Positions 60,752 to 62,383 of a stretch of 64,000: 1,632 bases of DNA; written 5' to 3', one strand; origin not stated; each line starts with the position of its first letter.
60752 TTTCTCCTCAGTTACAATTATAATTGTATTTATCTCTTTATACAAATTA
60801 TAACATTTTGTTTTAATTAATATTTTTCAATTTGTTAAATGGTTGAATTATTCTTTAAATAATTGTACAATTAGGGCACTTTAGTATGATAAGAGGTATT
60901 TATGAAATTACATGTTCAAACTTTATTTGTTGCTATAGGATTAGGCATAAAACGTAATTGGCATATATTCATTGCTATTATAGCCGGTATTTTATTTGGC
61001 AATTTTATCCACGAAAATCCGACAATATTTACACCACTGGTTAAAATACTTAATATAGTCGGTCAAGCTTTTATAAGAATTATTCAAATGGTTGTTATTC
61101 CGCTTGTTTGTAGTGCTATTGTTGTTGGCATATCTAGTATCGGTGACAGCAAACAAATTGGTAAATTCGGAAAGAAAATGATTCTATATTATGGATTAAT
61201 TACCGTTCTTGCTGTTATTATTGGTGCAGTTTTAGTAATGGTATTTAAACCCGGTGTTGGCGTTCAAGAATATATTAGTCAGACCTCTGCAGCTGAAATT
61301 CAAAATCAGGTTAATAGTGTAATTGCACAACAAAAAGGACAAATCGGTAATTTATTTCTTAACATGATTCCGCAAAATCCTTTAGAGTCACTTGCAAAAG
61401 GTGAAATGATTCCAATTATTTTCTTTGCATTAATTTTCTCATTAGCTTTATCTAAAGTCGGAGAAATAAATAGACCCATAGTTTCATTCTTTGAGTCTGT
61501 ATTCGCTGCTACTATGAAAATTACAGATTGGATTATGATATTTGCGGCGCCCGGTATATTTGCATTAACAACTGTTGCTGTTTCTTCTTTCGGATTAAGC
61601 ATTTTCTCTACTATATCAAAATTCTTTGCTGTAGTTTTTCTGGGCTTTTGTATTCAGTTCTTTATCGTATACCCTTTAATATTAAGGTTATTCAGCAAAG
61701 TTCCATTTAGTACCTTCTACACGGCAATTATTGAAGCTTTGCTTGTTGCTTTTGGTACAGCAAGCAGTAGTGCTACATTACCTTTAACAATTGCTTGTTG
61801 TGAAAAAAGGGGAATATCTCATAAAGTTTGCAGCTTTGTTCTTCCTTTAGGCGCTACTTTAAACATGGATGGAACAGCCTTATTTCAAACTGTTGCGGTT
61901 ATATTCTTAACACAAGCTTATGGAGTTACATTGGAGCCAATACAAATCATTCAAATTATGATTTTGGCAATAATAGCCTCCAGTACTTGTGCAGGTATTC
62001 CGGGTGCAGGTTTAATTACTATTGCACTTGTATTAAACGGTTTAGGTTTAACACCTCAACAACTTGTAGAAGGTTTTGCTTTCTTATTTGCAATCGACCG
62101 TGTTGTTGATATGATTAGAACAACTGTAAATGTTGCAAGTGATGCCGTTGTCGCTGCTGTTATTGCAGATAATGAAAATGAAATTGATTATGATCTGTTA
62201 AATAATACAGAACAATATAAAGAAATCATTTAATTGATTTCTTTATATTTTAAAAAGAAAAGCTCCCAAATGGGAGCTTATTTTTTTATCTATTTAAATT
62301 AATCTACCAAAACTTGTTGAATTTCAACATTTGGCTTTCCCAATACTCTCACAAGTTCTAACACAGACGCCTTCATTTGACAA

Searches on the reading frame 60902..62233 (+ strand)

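Call 79: search_protein_families(library=pfam, proteins=[window:60902-62233:+], max_evalue=0.00001)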
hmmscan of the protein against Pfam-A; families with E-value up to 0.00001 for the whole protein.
window:60902-62233:+ (443 aa): 1 family
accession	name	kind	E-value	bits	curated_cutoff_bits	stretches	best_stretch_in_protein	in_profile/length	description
PF00375.23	SDF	-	2.2e-111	373.1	27.9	1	20-422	3-385/387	Sodium:dicarboxylate symporter family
